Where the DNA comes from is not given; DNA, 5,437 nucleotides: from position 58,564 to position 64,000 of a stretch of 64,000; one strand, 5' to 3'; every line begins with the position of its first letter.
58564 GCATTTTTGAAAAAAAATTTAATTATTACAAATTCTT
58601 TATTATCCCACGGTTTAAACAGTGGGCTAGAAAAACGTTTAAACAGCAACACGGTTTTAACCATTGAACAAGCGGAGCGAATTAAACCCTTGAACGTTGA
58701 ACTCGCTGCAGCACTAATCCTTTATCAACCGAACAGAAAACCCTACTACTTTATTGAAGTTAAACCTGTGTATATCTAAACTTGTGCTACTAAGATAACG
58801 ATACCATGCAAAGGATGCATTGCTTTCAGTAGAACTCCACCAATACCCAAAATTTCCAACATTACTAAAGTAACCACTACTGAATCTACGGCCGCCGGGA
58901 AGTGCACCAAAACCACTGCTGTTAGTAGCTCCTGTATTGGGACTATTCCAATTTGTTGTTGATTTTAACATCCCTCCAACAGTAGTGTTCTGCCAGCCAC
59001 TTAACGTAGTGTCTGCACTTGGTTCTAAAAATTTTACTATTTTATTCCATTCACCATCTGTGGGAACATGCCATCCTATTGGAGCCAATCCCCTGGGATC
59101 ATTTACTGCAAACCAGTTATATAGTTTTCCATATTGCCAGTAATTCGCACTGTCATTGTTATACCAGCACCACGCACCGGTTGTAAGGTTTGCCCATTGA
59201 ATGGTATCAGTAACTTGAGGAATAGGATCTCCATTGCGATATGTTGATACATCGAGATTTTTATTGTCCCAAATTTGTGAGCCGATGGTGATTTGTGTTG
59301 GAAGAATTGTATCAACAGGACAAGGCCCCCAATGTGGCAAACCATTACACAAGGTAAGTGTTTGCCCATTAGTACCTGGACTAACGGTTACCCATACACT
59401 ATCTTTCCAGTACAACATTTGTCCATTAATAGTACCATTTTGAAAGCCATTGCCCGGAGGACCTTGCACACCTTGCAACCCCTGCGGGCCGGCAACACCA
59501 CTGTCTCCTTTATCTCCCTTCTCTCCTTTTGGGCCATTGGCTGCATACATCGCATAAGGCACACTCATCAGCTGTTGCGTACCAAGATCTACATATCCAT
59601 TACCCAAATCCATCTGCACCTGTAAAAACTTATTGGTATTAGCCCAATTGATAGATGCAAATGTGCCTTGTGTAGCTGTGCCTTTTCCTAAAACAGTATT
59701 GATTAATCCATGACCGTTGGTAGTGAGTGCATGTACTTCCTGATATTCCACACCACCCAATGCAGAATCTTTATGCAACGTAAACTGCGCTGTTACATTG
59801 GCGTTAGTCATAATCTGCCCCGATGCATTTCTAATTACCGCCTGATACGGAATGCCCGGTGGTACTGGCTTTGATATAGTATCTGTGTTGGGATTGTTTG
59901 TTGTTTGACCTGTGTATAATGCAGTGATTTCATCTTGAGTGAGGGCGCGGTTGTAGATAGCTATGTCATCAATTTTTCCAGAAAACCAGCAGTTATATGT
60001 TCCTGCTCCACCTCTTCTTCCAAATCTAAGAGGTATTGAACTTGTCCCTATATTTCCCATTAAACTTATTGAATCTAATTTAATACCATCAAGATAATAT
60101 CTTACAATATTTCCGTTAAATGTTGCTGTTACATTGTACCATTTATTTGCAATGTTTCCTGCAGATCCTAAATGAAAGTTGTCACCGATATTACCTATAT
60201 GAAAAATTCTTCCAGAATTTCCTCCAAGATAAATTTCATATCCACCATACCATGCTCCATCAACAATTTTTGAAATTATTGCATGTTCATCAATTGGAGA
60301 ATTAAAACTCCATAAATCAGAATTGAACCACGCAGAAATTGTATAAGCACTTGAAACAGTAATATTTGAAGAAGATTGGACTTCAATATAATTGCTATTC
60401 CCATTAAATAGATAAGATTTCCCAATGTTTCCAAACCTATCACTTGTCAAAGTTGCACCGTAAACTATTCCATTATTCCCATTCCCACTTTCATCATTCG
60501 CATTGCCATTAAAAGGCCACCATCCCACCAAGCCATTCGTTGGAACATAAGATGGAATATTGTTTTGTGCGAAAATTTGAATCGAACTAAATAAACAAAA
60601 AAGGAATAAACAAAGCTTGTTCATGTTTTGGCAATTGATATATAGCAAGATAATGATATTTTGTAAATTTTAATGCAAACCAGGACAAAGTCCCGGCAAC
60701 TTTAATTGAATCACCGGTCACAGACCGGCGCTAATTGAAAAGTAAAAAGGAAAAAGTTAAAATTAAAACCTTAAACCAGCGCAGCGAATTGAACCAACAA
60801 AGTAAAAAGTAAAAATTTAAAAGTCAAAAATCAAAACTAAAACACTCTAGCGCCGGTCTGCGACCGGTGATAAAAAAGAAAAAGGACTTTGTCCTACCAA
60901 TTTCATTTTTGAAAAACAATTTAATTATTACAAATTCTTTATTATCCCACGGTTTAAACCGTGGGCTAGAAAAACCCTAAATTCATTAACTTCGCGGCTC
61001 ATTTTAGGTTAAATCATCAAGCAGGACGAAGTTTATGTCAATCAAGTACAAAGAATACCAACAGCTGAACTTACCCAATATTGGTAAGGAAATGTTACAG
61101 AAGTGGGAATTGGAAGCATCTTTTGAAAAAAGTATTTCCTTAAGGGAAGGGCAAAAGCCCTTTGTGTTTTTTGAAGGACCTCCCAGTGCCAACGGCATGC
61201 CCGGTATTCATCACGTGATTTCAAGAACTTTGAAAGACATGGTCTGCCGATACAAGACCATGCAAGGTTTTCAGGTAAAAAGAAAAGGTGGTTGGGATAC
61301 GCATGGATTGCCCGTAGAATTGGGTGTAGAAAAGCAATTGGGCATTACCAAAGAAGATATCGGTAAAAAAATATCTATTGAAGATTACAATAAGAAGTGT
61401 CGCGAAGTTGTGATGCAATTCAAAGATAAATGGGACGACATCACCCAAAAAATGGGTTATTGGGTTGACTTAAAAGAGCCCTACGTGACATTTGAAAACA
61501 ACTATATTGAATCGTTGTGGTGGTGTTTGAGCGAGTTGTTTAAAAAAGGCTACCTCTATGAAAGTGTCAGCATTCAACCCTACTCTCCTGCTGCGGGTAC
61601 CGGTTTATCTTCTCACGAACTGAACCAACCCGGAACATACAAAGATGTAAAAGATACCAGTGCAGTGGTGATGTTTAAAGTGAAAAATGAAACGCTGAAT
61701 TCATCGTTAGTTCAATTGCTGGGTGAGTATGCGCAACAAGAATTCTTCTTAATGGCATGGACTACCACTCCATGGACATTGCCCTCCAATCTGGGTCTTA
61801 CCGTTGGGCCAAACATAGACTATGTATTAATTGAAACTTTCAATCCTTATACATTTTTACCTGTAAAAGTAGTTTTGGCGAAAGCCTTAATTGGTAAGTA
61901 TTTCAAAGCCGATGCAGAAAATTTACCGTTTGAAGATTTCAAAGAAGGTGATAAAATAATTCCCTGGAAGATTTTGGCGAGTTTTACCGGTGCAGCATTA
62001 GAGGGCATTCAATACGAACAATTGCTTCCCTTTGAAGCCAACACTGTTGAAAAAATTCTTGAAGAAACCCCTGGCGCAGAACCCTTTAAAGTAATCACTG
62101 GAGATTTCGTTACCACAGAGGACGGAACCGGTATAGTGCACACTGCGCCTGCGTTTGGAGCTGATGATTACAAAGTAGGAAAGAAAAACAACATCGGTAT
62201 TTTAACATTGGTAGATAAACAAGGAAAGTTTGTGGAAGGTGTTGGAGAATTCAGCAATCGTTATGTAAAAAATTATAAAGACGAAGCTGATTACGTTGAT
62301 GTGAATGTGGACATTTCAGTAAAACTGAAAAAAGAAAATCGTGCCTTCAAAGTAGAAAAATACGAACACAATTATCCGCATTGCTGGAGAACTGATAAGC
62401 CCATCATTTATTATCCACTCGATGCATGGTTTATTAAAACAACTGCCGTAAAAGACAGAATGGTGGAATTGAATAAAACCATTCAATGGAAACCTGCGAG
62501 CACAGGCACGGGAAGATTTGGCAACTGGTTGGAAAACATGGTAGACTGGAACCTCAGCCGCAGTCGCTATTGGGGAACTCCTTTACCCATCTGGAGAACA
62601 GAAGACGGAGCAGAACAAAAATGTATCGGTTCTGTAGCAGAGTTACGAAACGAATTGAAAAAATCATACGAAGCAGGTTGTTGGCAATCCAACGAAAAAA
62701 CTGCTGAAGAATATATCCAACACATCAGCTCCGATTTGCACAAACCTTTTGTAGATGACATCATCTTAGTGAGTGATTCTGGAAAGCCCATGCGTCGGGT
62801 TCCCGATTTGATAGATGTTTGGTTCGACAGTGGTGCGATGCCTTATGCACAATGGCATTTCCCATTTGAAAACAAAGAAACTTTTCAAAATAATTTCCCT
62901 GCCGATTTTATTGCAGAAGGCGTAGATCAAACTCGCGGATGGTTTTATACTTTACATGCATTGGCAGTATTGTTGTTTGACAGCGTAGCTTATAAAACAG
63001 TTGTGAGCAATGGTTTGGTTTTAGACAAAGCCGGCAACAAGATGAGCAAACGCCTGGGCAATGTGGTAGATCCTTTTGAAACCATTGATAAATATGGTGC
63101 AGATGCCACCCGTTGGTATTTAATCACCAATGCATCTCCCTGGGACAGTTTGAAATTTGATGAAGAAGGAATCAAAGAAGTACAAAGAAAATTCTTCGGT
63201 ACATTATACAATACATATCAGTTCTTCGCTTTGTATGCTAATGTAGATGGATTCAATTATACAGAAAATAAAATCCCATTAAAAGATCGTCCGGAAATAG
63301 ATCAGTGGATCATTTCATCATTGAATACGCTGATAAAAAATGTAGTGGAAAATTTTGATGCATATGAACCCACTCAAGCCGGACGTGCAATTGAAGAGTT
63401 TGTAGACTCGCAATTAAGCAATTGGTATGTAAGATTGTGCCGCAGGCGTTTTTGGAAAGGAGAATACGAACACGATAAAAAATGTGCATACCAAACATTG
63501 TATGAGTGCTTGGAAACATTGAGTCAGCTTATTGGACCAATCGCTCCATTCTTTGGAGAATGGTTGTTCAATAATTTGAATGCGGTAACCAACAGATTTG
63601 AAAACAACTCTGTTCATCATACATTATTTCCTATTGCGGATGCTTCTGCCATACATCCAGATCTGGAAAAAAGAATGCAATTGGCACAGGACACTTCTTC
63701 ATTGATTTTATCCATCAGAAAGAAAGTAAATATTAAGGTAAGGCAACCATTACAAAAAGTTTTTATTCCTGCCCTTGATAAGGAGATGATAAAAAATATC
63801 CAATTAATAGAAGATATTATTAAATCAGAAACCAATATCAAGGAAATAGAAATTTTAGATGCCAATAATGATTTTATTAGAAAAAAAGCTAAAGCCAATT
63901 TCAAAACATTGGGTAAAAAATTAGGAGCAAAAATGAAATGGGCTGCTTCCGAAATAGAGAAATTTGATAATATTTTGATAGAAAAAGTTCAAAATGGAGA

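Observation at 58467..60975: Single accessory gene bracketed by ~170-bp direct repeats: candidate REP-bounded gene cassette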

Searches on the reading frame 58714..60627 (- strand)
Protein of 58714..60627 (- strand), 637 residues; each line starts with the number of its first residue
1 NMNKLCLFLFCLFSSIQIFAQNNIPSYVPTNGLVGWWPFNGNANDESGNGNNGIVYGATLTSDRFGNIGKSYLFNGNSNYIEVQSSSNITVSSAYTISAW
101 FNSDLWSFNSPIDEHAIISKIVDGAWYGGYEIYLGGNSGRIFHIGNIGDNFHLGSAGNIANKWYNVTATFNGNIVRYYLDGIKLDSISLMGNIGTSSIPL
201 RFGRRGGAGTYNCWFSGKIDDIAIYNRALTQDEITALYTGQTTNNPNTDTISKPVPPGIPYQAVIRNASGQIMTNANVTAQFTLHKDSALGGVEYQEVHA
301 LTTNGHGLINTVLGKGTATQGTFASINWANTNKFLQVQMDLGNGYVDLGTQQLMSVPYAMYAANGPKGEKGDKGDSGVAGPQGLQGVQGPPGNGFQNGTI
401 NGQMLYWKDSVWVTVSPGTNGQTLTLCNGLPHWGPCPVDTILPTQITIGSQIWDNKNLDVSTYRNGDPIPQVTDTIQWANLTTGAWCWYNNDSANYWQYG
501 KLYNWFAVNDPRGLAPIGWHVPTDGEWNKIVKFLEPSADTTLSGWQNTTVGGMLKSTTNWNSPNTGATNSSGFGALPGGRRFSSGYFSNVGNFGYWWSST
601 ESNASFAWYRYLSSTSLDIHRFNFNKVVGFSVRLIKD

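Call 15: search_protein_families(library=pfam, proteins=[window:58714-60627:-])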
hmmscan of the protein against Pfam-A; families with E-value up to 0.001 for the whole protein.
window:58714-60627:- (637 aa): 2 families
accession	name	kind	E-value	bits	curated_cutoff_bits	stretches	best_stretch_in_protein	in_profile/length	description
PF09603.15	Fib_succ_major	-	7.3e-46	157.2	33.9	1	446-636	1-187/187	Fibrobacter succinogenes major domain (Fib_succ_major)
PF13385.13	Laminin_G_3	-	3.7e-23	82.8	27.6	1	75-234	1-150/151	Concanavalin A-like lectin/glucanases superfamily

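Call 17: find_encoding_contigs(protein=window:58714-60627:-, flank=10000, max_places=10)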
Protein window:58714-60627:- (637 aa): no gene with exactly this product is on record in the collection.

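Call 19: find_homologous_proteins(query=window:58714-60627:-)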
Query window:58714-60627:- (637 aa): 5640 proteins with E <= 0.001 among 8000 candidates; the best 120 are listed.
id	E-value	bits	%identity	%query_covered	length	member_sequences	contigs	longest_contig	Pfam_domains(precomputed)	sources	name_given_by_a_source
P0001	0.0e+0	1483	100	100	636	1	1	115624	PF09603.16,PF13385.14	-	-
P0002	0.0e+0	1074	76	100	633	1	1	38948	PF09603.16,PF13385.14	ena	-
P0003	1.0e-282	958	87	75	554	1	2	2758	PF09603.16,PF13385.14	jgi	jgi:uncharacterized protein (TIGR02145 family)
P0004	2.8e-201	688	51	30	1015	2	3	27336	PF09603.16,PF26707.1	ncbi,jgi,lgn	jgi:uncharacterized protein (TIGR02145 family)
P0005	2.0e-193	662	54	100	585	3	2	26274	PF09603.16,PF26696.1,PF13385.14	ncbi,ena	-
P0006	2.0e-182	626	51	31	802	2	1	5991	PF09603.16,PF26707.1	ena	-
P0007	2.0e-180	620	59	31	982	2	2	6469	PF09603.16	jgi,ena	jgi:uncharacterized protein (TIGR02145 family)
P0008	1.1e-178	614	63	30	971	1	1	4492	PF09603.16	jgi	-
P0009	3.3e-177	609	61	31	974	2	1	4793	PF09603.16,PF00041.28,PF16656.12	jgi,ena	jgi:uncharacterized protein (TIGR02145 family)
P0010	1.9e-171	590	56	30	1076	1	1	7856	PF09603.16,PF13385.14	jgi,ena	jgi:uncharacterized protein (TIGR02145 family)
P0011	9.7e-166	571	58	31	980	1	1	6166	PF09603.16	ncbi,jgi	jgi:uncharacterized protein (TIGR02145 family)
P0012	1.9e-165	570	54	30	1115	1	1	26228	PF09603.16,PF16974.12,PF25059.2,PF13385.14,PF00041.28,PF16656.12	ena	-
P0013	2.1e-160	553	63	30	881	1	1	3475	PF09603.16,PF16974.12,PF25059.2,PF00041.28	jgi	-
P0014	1.9e-159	550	54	30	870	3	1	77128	PF09603.16,PF01833.31,PF25866.1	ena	-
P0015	4.9e-157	542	53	30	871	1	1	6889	PF09603.16,PF01833.31,PF25866.1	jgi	jgi:uncharacterized protein (TIGR02145 family)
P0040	1.4e-120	422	39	99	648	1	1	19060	PF09603.16,PF13385.14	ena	-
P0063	1.1e-108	382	40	100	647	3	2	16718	PF09603.16,PF13385.14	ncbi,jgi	jgi:uncharacterized protein (TIGR02145 family)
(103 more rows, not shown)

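Call 20: find_encoding_contigs(protein=P0001, flank=10000, max_places=6)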
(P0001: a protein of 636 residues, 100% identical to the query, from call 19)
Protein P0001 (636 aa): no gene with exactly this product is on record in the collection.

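Call 21: find_encoding_contigs(protein=P0002, flank=10000, max_places=6)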
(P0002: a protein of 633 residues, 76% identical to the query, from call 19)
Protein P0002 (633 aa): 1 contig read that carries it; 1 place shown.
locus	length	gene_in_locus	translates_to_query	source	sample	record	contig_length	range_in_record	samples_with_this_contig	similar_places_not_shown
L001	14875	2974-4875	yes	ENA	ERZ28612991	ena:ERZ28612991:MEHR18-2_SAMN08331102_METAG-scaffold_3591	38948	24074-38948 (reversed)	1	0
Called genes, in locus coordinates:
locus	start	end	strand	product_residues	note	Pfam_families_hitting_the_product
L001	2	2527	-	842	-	?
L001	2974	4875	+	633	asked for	PF13385:Laminin_G_3, PF09603:Fib_succ_major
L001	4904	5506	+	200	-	PF02586:SRAP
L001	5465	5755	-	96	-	-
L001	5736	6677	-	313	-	PF12833:HTH_18, PF00165:HTH_AraC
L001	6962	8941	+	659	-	PF02518:HATPase_c, PF00204:DNA_gyraseB, PF01751:Toprim, PF00986:DNA_gyraseB_C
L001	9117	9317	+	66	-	-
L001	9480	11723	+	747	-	PF03388:Lectin_leg-like (weak), PF18483:Lectin_L-type_dom, PF00801:PKD (weak), PF18911:PKD_4, PF13585:CHU_C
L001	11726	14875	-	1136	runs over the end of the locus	PF17757:UvrB_inter, PF02559:CarD_TRCF_RID, PF00270:DEAD, PF04851:ResIII, PF00271:Helicase_C, PF03461:TRCF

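Call 22: find_encoding_contigs(protein=P0003, flank=10000, max_places=6)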
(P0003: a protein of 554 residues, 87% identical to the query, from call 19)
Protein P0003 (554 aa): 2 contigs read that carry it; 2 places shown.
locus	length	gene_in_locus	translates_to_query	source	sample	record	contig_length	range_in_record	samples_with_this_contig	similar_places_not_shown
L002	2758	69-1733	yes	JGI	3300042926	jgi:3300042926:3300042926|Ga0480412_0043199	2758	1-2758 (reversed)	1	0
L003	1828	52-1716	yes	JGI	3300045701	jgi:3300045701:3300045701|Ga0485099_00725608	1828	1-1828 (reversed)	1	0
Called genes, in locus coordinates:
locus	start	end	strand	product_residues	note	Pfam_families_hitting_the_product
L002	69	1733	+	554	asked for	PF13385:Laminin_G_3, PF09603:Fib_succ_major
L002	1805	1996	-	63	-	-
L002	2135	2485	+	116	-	PF05973:Gp49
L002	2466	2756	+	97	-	?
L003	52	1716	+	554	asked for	PF13385:Laminin_G_3, PF09603:Fib_succ_major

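Call 43: search_protein_families(library=pfam, proteins=[L001:4904-5506:+, L002:2135-2485:+])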
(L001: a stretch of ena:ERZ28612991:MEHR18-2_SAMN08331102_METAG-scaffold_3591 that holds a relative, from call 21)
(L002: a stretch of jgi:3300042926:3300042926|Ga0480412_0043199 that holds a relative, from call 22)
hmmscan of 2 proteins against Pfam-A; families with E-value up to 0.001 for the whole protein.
L001:4904-5506:+ (200 aa): 1 family
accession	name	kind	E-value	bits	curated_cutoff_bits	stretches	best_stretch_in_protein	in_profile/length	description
PF02586.19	SRAP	-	3.9e-51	174.1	27.1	1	1-185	1-182/214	SOS response associated peptidase (SRAP)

L002:2135-2485:+ (116 aa): 1 family
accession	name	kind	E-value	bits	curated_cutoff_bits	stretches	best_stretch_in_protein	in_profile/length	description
PF05973.20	Gp49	-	5.2e-19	68.5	23.9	1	26-108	8-89/90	Phage derived protein Gp49-like (DUF891)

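Call 51: find_encoding_contigs(protein=P0005, flank=8000, max_places=4)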
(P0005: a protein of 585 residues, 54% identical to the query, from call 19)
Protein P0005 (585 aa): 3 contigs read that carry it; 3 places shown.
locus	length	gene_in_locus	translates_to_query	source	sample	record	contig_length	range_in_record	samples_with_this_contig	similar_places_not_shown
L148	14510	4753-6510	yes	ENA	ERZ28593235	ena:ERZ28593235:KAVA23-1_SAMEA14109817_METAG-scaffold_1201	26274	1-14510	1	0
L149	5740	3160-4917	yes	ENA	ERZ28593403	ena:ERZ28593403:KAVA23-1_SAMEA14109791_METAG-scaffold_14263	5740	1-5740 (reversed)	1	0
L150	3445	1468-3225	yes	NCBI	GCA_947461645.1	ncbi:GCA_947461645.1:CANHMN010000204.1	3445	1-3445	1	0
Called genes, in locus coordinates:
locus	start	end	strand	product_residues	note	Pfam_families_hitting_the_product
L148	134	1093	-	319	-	-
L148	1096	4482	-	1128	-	PF00133:tRNA-synt_1, PF09334:tRNA-synt_1g (weak), PF08264:Anticodon_1, PF19302:DUF5915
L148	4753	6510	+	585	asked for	PF13385:Laminin_G_3, PF26696:PTL_trimer, PF09603:Fib_succ_major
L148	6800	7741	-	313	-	PF12833:HTH_18, PF00165:HTH_AraC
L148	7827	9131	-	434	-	-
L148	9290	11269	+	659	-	PF02518:HATPase_c, PF00204:DNA_gyraseB, PF01751:Toprim, PF00986:DNA_gyraseB_C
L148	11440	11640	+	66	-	-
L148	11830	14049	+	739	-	PF00139:Lectin_legB, PF18483:Lectin_L-type_dom, PF00801:PKD, PF18911:PKD_4, PF00801:PKD, PF18911:PKD_4, PF13585:CHU_C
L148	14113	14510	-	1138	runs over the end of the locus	PF17757:UvrB_inter, PF02559:CarD_TRCF_RID, PF00270:DEAD, PF04851:ResIII, PF00271:Helicase_C, PF03461:TRCF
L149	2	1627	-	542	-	?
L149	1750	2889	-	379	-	-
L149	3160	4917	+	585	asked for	PF13385:Laminin_G_3, PF26696:PTL_trimer, PF09603:Fib_succ_major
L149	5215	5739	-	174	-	?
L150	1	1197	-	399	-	?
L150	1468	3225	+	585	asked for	PF13385:Laminin_G_3, PF26696:PTL_trimer, PF09603:Fib_succ_major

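Call 65: search_protein_families(library=ncbifam, proteins=[window:58714-60627:-], max_evalue=0.01)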
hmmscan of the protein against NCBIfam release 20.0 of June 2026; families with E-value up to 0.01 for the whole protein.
window:58714-60627:- (637 aa): 6 families
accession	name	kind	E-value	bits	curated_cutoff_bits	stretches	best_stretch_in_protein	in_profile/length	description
TIGR02145.1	Fib_succ_major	domain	8.4e-27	95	41.65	1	446-637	14-176/176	FISUMP domain-containing protein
NF052521.1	TafC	equivalog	4.7e-09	35.8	410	1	67-241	190-363/373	TafC family fimbrial protein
NF053851.1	Bdello_MAT_N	subfamily_domain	8.2e-09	35.5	60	1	253-320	11-79/162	mosaic adhesive trimer family chimeric fiber protein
NF046116.1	adhesin_Lcl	equivalog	3.5e-05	22.5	500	1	362-392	111-141/431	collagen-like adhesin Lcl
NF038329.2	gly_rich_SclB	equivalog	0.00025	20.1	325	1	365-393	156-184/442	LPXTG-anchored collagen-like adhesin Scl2/SclB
NF038330.1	adhesin_SclA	exception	0.0031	17.2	400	1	362-396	210-244/405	LPXTG-anchored collagen-like adhesin Scl1/SclA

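Call 67: find_encoding_contigs(protein=P0040, flank=6000, max_places=3)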
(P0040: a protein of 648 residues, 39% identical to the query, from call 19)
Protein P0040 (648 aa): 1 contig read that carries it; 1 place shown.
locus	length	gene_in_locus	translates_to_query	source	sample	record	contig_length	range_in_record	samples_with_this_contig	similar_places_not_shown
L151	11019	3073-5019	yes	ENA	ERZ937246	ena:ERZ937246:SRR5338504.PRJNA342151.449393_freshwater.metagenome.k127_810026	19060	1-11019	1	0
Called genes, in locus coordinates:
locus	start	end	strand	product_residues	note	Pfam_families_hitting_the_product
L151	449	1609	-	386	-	PF09603:Fib_succ_major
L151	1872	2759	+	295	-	PF10543:ORF6N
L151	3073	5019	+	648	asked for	PF13385:Laminin_G_3, PF09603:Fib_succ_major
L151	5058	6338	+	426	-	PF09603:Fib_succ_major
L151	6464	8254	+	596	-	-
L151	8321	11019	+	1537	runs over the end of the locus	PF19081:Ig_7, PF19408:PKD_6, PF18962:Por_Secre_tail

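Call 68: find_encoding_contigs(protein=P0063, flank=6000, max_places=3)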
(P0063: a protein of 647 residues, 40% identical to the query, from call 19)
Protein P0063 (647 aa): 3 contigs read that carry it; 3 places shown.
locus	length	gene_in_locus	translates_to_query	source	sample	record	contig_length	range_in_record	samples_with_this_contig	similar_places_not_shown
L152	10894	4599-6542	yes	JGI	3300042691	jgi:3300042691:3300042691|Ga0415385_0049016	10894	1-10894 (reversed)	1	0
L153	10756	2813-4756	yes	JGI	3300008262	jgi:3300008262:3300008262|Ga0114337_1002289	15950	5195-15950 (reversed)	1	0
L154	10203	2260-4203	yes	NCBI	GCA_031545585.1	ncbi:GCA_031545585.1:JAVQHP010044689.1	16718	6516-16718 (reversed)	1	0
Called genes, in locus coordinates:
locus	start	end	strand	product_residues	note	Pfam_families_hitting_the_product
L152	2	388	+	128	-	?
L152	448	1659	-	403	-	PF08442:ATP-grasp_2, PF24948:Citrate_synth_N, PF00549:Ligase_CoA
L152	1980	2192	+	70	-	-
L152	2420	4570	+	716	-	PF13385:Laminin_G_3, PF09603:Fib_succ_major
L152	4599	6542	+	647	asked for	PF13385:Laminin_G_3, PF09603:Fib_succ_major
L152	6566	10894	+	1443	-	?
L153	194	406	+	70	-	-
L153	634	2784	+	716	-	PF13385:Laminin_G_3, PF09603:Fib_succ_major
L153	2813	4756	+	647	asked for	PF13385:Laminin_G_3, PF09603:Fib_succ_major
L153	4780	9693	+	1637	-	PF19081:Ig_7, PF19408:PKD_6, PF18962:Por_Secre_tail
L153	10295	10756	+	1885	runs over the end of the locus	?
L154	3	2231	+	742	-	?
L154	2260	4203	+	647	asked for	PF13385:Laminin_G_3, PF09603:Fib_succ_major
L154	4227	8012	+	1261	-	-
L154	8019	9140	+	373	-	PF19081:Ig_7, PF19408:PKD_6, PF18962:Por_Secre_tail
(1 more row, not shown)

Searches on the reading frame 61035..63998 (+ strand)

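Call 15: search_protein_families(library=pfam, proteins=[window:61035-63998:+])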
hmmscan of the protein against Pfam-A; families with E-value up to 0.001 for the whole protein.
window:61035-63998:+ (988 aa): 4 families
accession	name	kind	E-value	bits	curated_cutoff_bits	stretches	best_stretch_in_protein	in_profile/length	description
PF00133.28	tRNA-synt_1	-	4.1e-120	401.7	22.7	1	20-705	2-410/414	tRNA synthetases class I (I, L, M and V)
PF08264.19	Anticodon_1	-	2e-29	102.8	25.1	1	756-908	1-146/148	Anticodon-binding domain of tRNA ligase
PF09334.17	tRNA-synt_1g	-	3.4e-15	56.1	20.1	2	653-714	312-372/391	tRNA synthetases class I (M)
PF19302.4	DUF5915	-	5.5e-15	55.9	27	1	926-988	1-63/195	Domain of unknown function (DUF5915)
